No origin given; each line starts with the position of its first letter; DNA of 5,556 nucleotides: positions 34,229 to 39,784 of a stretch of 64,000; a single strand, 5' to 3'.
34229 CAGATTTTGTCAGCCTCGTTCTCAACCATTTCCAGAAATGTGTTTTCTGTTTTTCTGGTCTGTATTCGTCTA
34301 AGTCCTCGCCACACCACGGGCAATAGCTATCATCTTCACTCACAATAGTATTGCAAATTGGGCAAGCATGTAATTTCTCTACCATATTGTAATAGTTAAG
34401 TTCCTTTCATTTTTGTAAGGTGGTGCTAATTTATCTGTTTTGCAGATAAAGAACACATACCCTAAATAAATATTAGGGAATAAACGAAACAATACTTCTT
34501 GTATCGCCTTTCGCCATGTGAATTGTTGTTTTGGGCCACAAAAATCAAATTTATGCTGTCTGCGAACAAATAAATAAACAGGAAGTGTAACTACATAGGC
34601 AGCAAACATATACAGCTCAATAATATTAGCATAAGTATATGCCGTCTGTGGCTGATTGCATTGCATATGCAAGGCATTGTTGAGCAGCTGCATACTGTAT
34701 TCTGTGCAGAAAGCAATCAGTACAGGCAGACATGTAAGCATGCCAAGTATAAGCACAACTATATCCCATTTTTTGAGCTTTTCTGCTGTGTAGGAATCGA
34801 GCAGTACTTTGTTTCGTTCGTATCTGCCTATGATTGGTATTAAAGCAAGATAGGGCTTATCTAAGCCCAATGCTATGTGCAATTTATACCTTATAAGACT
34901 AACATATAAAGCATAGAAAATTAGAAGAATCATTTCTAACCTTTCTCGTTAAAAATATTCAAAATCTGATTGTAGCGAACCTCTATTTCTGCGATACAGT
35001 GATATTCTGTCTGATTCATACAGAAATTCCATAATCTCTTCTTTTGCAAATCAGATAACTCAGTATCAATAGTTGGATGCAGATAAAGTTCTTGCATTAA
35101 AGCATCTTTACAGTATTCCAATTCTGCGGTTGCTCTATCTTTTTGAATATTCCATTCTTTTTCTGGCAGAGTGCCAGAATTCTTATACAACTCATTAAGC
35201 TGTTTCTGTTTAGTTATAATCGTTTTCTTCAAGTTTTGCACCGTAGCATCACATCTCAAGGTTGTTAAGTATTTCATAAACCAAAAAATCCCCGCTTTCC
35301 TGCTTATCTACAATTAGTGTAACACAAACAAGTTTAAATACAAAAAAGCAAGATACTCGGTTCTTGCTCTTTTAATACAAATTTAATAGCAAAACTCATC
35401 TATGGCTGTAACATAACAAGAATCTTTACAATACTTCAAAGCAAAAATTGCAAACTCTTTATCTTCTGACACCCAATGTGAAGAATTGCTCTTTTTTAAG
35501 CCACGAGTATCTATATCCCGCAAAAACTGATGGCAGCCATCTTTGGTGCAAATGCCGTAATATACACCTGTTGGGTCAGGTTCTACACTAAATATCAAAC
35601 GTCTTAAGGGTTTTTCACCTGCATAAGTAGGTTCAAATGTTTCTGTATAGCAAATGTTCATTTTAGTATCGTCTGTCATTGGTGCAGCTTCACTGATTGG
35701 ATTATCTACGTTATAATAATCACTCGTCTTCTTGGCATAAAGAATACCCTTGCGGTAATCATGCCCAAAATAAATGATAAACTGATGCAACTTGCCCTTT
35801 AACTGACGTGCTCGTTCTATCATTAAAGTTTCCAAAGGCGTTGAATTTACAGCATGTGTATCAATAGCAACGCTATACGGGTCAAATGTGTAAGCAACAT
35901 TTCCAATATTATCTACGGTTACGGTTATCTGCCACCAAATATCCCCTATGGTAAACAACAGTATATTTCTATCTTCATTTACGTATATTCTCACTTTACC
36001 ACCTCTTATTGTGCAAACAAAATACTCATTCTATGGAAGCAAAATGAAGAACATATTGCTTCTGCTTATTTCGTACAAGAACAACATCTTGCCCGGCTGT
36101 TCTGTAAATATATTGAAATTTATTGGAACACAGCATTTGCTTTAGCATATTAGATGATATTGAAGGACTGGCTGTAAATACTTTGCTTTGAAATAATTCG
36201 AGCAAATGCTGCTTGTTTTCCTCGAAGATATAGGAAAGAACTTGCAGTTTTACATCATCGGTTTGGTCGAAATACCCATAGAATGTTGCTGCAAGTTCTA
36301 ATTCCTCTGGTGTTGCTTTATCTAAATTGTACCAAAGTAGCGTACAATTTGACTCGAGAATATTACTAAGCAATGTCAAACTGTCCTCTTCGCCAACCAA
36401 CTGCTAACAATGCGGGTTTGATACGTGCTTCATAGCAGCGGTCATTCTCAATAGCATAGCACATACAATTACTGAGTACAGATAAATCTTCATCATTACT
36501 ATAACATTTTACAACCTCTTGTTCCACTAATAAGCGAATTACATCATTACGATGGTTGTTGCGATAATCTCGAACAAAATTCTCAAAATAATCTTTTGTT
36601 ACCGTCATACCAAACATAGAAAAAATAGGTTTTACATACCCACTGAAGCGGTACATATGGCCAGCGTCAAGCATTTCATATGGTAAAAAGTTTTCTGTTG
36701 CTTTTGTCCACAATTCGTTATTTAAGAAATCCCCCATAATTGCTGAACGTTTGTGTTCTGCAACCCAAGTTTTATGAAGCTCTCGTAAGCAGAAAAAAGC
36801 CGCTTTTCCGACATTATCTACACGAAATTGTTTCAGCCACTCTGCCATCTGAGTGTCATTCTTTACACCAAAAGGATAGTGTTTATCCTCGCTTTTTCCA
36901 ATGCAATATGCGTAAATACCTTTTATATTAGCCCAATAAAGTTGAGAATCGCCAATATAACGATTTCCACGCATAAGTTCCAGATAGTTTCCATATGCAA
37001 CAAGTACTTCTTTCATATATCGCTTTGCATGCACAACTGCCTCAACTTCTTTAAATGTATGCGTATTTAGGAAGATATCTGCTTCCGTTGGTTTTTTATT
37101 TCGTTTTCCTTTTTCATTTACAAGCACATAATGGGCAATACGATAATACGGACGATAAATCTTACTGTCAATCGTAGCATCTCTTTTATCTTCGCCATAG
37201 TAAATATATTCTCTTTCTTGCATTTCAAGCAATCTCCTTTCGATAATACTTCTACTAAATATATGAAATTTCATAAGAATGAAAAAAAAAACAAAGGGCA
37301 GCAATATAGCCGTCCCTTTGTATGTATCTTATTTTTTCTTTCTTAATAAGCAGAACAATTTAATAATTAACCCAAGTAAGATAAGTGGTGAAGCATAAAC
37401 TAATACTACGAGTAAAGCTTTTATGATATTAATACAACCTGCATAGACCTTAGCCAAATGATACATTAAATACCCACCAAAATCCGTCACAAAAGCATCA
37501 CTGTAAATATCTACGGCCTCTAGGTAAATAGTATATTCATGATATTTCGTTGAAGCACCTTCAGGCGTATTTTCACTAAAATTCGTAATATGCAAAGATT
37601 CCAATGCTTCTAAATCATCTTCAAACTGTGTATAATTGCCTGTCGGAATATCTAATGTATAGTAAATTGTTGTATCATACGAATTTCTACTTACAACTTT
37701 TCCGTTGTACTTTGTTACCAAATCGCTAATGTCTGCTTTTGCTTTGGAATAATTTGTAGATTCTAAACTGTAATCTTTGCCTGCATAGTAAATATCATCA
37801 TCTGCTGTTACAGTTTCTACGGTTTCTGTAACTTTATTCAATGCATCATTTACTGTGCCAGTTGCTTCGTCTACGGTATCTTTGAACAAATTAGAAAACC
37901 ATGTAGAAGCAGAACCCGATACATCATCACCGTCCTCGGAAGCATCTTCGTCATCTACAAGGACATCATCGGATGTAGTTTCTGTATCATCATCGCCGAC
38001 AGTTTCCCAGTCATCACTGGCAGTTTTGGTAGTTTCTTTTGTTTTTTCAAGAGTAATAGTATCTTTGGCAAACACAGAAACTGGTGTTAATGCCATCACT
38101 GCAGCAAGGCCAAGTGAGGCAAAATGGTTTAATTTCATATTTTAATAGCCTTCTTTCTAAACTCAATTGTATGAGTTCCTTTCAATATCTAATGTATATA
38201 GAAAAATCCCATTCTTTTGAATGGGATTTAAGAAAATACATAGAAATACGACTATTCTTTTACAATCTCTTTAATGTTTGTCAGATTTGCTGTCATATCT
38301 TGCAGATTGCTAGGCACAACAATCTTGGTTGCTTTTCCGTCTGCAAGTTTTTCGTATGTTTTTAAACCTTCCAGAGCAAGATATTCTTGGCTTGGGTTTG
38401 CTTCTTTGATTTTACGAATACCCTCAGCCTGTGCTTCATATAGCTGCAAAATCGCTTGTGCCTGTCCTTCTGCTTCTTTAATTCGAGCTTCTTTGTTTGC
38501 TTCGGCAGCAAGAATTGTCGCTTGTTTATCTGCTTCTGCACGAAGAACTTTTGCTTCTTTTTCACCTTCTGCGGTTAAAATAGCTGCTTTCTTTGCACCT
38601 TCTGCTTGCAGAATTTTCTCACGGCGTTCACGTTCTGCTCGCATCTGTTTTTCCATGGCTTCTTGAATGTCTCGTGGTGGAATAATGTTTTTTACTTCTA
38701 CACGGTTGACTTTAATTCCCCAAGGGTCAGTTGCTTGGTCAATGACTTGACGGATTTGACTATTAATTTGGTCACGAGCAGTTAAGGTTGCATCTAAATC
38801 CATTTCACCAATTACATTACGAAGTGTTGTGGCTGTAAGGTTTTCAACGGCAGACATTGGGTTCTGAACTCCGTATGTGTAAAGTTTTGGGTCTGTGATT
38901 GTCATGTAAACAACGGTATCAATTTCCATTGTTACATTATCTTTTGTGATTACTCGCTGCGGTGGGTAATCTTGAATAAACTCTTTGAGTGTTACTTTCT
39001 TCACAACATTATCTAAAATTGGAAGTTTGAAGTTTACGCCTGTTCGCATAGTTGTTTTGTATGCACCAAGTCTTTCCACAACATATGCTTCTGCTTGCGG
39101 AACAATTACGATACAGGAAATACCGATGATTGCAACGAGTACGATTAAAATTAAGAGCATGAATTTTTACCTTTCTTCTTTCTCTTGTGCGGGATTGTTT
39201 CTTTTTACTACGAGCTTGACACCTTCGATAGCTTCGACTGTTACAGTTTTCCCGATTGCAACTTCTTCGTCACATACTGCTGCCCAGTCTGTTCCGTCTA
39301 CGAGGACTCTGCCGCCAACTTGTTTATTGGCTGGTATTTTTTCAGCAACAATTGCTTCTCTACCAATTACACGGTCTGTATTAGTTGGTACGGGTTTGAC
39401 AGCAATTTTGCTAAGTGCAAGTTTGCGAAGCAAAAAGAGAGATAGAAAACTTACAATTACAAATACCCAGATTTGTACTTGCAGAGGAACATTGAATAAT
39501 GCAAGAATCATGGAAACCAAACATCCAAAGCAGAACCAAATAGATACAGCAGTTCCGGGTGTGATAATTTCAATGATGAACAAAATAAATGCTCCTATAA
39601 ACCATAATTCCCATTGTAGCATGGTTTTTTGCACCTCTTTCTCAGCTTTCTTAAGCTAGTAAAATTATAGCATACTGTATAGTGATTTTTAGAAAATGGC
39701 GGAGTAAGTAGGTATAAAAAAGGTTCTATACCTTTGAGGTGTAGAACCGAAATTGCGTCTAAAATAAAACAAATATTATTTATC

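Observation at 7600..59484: Family of composite intergenic hairpin elements whose stems covary between copies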

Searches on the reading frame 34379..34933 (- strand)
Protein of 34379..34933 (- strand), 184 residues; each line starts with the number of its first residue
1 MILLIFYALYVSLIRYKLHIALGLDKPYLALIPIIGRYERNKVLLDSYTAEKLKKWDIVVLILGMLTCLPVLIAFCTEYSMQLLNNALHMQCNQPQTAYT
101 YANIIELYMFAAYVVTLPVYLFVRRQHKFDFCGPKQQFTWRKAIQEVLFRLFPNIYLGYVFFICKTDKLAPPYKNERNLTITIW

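Call 70: search_protein_families(library=pfam, proteins=[window:34379-34933:-], max_evalue=0.01)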
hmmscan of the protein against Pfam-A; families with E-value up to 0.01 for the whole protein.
window:34379-34933:- (184 aa): 0 families

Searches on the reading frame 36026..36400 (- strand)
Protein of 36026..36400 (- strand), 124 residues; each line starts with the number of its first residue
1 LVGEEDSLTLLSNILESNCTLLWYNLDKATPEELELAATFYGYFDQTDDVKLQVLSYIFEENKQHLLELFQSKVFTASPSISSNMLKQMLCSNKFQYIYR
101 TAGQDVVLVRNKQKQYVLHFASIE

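Call 70: search_protein_families(library=pfam, proteins=[window:36026-36400:-], max_evalue=0.01)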
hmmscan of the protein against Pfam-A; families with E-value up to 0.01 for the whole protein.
window:36026-36400:- (124 aa): 1 family
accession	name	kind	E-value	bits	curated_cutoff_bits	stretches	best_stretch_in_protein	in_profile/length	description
PF20092.4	DUF6483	-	0.0049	17.7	24.1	1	21-61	66-106/119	Family of unknown function (DUF6483)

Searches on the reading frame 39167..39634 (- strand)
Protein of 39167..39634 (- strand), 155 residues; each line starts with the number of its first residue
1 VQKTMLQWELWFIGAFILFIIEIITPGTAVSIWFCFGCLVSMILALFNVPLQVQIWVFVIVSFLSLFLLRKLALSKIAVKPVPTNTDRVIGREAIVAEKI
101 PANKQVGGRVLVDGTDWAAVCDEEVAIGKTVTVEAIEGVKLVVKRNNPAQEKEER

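Call 70: search_protein_families(library=pfam, proteins=[window:39167-39634:-], max_evalue=0.01)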
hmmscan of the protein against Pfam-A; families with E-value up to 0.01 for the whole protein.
window:39167-39634:- (155 aa): 1 family
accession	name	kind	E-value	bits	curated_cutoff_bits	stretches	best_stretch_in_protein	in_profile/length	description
PF01957.25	NfeD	-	2.8e-12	47.1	29.1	1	87-145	2-57/57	NfeD-like C-terminal, partner-binding domain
